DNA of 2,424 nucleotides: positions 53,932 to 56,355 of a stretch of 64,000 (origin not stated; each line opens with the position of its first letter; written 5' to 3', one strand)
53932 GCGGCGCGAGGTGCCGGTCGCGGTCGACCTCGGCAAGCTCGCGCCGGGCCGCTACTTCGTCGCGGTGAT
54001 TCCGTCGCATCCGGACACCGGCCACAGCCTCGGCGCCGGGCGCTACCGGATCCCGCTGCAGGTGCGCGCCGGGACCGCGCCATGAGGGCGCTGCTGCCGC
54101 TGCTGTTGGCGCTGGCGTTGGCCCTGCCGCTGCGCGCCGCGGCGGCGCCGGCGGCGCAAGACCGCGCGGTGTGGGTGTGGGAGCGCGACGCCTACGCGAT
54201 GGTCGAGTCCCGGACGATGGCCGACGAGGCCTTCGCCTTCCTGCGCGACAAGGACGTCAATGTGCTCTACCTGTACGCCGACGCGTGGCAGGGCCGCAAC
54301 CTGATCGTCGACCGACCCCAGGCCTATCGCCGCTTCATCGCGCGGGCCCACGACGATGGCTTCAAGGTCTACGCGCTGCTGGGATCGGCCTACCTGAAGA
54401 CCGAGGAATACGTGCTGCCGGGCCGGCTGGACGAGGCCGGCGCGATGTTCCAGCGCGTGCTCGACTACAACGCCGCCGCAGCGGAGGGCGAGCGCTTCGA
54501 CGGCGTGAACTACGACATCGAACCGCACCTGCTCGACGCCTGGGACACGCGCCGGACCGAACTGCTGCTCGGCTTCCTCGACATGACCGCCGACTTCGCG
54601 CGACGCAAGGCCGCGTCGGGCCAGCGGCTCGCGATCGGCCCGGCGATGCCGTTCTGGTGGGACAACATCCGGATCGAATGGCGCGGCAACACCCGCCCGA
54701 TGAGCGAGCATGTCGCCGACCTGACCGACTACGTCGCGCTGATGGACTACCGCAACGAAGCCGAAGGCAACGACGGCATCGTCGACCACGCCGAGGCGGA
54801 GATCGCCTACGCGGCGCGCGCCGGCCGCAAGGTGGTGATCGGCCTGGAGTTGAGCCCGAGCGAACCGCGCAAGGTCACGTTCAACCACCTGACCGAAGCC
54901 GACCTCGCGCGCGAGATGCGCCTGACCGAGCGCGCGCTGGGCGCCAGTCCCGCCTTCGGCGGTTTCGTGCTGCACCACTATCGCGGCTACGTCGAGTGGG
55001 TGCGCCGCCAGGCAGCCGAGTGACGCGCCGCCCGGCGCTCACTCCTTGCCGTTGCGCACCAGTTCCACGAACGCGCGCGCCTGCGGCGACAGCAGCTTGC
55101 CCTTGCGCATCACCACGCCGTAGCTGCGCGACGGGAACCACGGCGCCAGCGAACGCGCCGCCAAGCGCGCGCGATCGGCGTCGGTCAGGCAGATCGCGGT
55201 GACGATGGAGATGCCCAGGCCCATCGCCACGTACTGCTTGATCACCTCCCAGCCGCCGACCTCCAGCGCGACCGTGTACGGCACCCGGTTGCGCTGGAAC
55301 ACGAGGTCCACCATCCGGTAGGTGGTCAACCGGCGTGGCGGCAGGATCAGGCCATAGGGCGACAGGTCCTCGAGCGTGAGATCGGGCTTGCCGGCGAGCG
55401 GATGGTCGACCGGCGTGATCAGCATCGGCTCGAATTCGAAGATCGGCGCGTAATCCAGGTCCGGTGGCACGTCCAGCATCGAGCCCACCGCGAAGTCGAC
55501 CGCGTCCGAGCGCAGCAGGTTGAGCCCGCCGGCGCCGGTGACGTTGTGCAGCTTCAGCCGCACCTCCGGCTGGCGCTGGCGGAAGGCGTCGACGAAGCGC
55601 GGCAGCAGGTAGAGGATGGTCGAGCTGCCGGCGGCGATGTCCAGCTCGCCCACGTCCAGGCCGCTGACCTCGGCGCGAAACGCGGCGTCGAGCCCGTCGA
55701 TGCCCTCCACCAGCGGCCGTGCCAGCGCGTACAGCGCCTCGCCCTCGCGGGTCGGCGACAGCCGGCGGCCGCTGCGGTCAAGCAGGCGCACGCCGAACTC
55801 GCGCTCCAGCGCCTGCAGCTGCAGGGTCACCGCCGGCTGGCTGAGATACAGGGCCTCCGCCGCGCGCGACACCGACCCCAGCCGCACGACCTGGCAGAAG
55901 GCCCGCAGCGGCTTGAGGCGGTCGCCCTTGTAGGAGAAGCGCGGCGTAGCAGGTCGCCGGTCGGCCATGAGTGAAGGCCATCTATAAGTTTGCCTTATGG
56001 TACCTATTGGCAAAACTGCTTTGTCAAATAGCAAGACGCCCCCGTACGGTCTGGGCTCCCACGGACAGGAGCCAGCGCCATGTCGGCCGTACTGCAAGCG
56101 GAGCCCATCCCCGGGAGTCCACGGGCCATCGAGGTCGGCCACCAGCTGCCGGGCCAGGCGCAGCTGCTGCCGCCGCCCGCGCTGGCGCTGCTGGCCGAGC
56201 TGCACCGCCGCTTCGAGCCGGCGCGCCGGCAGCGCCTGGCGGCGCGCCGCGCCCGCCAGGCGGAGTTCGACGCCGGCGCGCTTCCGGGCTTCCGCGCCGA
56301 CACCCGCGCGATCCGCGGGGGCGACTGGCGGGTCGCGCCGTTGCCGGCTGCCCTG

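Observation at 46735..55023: Candidate undescribed synthase-dependent exopolysaccharide system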

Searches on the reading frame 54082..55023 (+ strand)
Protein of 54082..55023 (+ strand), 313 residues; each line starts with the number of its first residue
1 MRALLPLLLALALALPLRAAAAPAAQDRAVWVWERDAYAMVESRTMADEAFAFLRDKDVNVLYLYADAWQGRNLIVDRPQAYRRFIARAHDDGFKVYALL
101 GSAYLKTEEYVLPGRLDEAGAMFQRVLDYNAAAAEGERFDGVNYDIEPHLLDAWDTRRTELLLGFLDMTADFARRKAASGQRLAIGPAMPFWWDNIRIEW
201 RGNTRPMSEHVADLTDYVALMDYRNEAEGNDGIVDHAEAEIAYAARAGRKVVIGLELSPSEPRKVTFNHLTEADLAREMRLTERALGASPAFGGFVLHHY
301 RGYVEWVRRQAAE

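Call 6: search_protein_families(library=pfam, proteins=[window:54082-55023:+], max_evalue=0.01)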
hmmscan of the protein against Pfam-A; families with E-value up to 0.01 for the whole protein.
window:54082-55023:+ (313 aa): 0 families

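Call 7: search_protein_families(library=ncbifam, proteins=[window:54082-55023:+], max_evalue=0.01)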
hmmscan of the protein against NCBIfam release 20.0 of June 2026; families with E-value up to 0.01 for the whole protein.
window:54082-55023:+ (313 aa): 0 families

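Call 24: find_homologous_proteins(query=window:54082-55023:+, max_evalue=0.00001)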
Query window:54082-55023:+ (313 aa): 547 proteins with E <= 0.00001 among 8000 candidates; the best 120 are listed.
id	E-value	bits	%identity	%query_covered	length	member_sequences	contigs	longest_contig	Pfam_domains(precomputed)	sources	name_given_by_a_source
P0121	6.4e-205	697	100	100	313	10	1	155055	-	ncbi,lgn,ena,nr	ncbi:MAG TPA: hypothetical protein VFG18_06735 [Xanthomonadaceae bacterium]|nr:hypothetical protein 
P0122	7.8e-183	625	90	95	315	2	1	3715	-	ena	-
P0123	1.3e-179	614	88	92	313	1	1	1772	-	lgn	-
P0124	2.1e-179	614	87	92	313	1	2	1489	-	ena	-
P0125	1.8e-176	604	88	92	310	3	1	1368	-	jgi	jgi:hypothetical protein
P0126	4.3e-170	583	84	95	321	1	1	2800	-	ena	-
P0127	2.4e-165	567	82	99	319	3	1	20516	-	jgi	jgi:hypothetical protein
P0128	1.8e-162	558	82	92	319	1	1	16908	-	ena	-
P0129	4.5e-140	484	74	97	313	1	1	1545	-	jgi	jgi:hypothetical protein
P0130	2.9e-131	455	71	90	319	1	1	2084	-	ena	-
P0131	2.1e-128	446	70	90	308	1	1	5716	-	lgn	-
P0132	2.2e-127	443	69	92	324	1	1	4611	-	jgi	jgi:hypothetical protein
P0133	7.8e-127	441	68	98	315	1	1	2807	-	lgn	-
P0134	9.7e-127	441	67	91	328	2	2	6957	-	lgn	-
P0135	1.5e-126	440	68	92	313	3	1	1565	-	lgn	-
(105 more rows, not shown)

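Call 35: search_protein_families(library=pfam, proteins=[window:54082-55023:+], max_evalue=10)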
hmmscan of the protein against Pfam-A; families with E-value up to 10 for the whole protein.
window:54082-55023:+ (313 aa): 0 families

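Call 38: search_solved_structures(query=A2, max_evalue=10, show_alignments=1)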
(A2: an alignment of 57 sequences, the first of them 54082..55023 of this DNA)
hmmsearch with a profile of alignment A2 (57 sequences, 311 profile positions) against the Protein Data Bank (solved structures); distinct sequences matched with E-value up to 10: 1.
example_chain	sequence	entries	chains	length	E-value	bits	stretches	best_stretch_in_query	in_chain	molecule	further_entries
10yv_A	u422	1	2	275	2.3e-11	46.8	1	128-305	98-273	Putative GH97 from Cellulomonas fimi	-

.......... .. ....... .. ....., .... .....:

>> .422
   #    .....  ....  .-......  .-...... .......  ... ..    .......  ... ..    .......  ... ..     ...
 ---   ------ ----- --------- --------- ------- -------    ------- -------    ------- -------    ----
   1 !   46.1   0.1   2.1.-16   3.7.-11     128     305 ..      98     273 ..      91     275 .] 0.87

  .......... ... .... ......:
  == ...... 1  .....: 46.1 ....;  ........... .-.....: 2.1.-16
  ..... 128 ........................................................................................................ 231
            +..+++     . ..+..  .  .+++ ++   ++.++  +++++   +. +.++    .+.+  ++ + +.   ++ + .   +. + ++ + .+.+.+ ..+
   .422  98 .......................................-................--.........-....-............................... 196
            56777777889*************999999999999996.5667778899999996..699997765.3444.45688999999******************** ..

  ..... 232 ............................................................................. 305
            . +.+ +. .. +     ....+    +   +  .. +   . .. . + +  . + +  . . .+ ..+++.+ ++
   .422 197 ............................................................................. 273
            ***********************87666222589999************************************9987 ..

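Call 44: predict_structure(alignment_id=A2)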
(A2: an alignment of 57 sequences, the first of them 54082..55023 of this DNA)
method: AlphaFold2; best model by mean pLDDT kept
length: 313 residues; sequences in the alignment: 57
mean_pLDDT: 94.7   pTM: 0.90
mean pLDDT of the five models: 94.7, 94.0, 93.7, 93.4, 93.3
residues with pLDDT >= 90: 280; 70-90: 23; 50-70: 10; < 50: 0
segments of 3 or more residues with pLDDT < 50: none
pLDDT, mean of each block of 10 residues (from residue 1): 77 61 89 98 98 98 97 97 98 98 93 94 98 98 96 95 98 98 96 96 98 98 95 97 98 97 96 98 97 97 97 86
secondary structure, 60 per line:
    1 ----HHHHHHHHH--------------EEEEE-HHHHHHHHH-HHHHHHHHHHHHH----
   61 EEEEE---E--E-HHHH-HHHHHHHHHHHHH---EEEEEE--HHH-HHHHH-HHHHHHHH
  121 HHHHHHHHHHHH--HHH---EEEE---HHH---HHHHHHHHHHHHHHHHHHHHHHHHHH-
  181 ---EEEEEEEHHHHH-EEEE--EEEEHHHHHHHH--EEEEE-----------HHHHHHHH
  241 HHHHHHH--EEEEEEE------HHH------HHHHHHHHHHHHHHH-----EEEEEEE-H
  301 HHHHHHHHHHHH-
elements in order: H5-13 E28-32 H34-42 H44-56 E61-65 H74-77 H79-91 E95-100 H107-111 H113-132 E141-144 H154-179 E184-190 H191-195 E197-200 E203-206 H207-214 E217-221 H233-247 E250-256 H272-286 E292-298 H300-312

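Call 47: fold_search(model_id=the predicted structure, library=pdb)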
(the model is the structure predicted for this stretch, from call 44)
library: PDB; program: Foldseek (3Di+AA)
matches with E <= 10: 1726; with E <= 0.001: 232
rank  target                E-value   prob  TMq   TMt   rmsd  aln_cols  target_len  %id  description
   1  6idn_A                3.5e-08  1.00  0.50  0.56   6.8       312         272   15  Crystal structure of ICChI chitinase from ipomoea carnea (released 2018-11-21)
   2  5oq3                  3.7e-08  1.00  0.57  0.50   7.4       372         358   11  High resolution structure of the functional region of Cwp19 from Clostridium difficile (released 2017-11-01)
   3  5oq2_B                5.3e-08  1.00  0.59  0.52   8.0       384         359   10  Se-SAD structure of the functional region of Cwp19 from Clostridium difficile (released 2017-11-01)
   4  2xvn_A                4.3e-07  1.00  0.48  0.48   7.9       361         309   13  A. fumigatus chitinase A1 phenyl-methylguanylurea complex (released 2010-11-03)
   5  5oq2_A                4.8e-07  1.00  0.58  0.51   7.1       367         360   11  Se-SAD structure of the functional region of Cwp19 from Clostridium difficile (released 2017-11-01)
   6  4mnl_A                5.4e-07  1.00  0.53  0.49   6.6       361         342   12  Crystal Structure of GH18 Chitinase (G77W/E119Q mutant) from Cycas revoluta in complex with (GlcNAc)4 (released 2014-10-22)
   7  1kqy_A                6.9e-07  1.00  0.54  0.60   5.8       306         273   12  Hevamine Mutant D125A/E127A/Y183F in Complex with Penta-NAG (released 2002-01-23)
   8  3wij_A                6.9e-07  1.00  0.52  0.48   7.3       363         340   13  Crystal structure of a plant class V chitinase mutant from Cycas revoluta in complex with (GlcNAc)3 (released 2014-09-17)
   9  4f9j_A                7.3e-07  1.00  0.46  0.27   8.7       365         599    9  Structure of Escherichia coli PgaB 42-655 in complex with iron (released 2012-07-25)
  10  6caf                  1.1e-06  1.00  0.51  0.55   6.8       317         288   12  High Resolution Structure of Concanavalin B from Jack Bean (Canavalia ensiformis), A Chitinase-like Protein (released 2018-03-28)
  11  6s04_B                1.2e-06  1.00  0.51  0.35   7.7       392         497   14  Crystal structure of an inverting family GH156 exosialidase from uncultured bacterium pG7 in complex with N-glycolylne (released 2019-11-06)
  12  5y2a_A                1.5e-06  1.00  0.44  0.37   6.8       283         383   12  Crystal structure of Ostrinia furnacalis Group II chitinase catalytic domain 2 (released 2018-01-17)
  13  4mnj                  2.1e-06  1.00  0.53  0.50   7.2       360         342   14  Crystal Structure of GH18 Chitinase from Cycad, Cycas revoluta (released 2014-10-22)
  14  4r5e_A                2.1e-06  1.00  0.53  0.49   6.6       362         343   13  Crystal Structure of Family GH18 Chitinase from Cycas revoluta a Complex with Allosamidin (released 2015-07-15)
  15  4mnm                  4.7e-06  1.00  0.51  0.47   6.8       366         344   13  Crystal Structure of GH18 Chitinase (G77W/E119Q mutant) from Cycas revoluta in complex with (GlcNAc)4 (released 2014-09-17)
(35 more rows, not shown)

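Call 97: search_protein_families(library=padloc, proteins=[window:54082-55023:+], max_evalue=0.001)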
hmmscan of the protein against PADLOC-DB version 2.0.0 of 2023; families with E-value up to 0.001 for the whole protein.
window:54082-55023:+ (313 aa): 0 families

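Call 98: find_encoding_contigs(protein=P0121, flank=10000, max_places=3)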
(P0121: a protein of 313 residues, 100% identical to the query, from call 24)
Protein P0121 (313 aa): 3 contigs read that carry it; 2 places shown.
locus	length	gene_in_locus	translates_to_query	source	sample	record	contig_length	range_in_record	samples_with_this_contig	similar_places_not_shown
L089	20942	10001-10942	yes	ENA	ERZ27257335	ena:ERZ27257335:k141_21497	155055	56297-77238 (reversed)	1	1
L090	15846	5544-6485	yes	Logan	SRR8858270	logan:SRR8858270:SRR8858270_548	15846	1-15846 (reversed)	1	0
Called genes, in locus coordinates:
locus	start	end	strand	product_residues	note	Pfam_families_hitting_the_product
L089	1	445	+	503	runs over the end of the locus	PF13541:ChlI, PF01078:Mg_chelatase, PF07728:AAA_5, PF00493:MCM (weak), PF13335:Mg_chelatase_C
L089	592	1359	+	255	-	PF00849:PseudoU_synth_2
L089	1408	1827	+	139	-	PF00472:RF-1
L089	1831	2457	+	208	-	PF01553:Acyltransferase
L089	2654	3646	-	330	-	PF13428:TPR_14 (faint), PF13414:TPR_11 (faint), PF00515:TPR_1 (faint), PF07719:TPR_2 (faint), PF13431:TPR_17 (faint), PF13432:TPR_16, PF14559:TPR_19 (weak), PF13432:TPR_16 (weak), +3 more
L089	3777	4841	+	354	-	PF02985:HEAT (faint), PF13646:HEAT_2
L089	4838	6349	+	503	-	PF13506:Glyco_transf_21 (weak), PF13641:Glyco_tranf_2_3, PF00535:Glycos_transf_2, PF13632:Glyco_trans_2_3, PF03142:Chitin_synth_2 (weak)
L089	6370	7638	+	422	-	PF13428:TPR_14 (faint), PF14559:TPR_19 (weak), PF13431:TPR_17 (faint), PF19413:YaiO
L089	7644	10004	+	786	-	PF00884:Sulfatase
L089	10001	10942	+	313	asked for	-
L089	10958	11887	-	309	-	PF00126:HTH_1, PF03466:LysR_substrate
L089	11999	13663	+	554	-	PF20656:MS_N, PF01274:MS_TIM-barrel, PF20659:MS_C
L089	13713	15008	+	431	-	PF00463:ICL, PF13714:PEP_mutase, PF00463:ICL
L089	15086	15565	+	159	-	-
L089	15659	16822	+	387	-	PF17785:PUA_3, PF10672:Methyltrans_SAM, PF06325:PrmA, PF01728:FtsJ, PF03602:Cons_hypoth95, PF05175:MTS (weak), PF13649:Methyltransf_25, PF13847:Methyltransf_31, +1 more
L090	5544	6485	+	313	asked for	-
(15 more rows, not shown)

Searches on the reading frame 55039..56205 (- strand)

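Call 64: search_protein_families(library=pfam, proteins=[window:55039-56205:-], max_evalue=0.0001)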
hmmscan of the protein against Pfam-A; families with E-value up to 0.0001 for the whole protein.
window:55039-56205:- (388 aa): 2 families
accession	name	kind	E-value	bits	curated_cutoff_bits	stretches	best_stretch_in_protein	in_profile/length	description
PF03466.25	LysR_substrate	-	1.5e-45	155.6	28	1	183-385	3-206/209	LysR substrate binding domain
PF00126.33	HTH_1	-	3.5e-22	78.6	26.6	1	98-156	2-60/60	Bacterial regulatory helix-turn-helix protein, lysR family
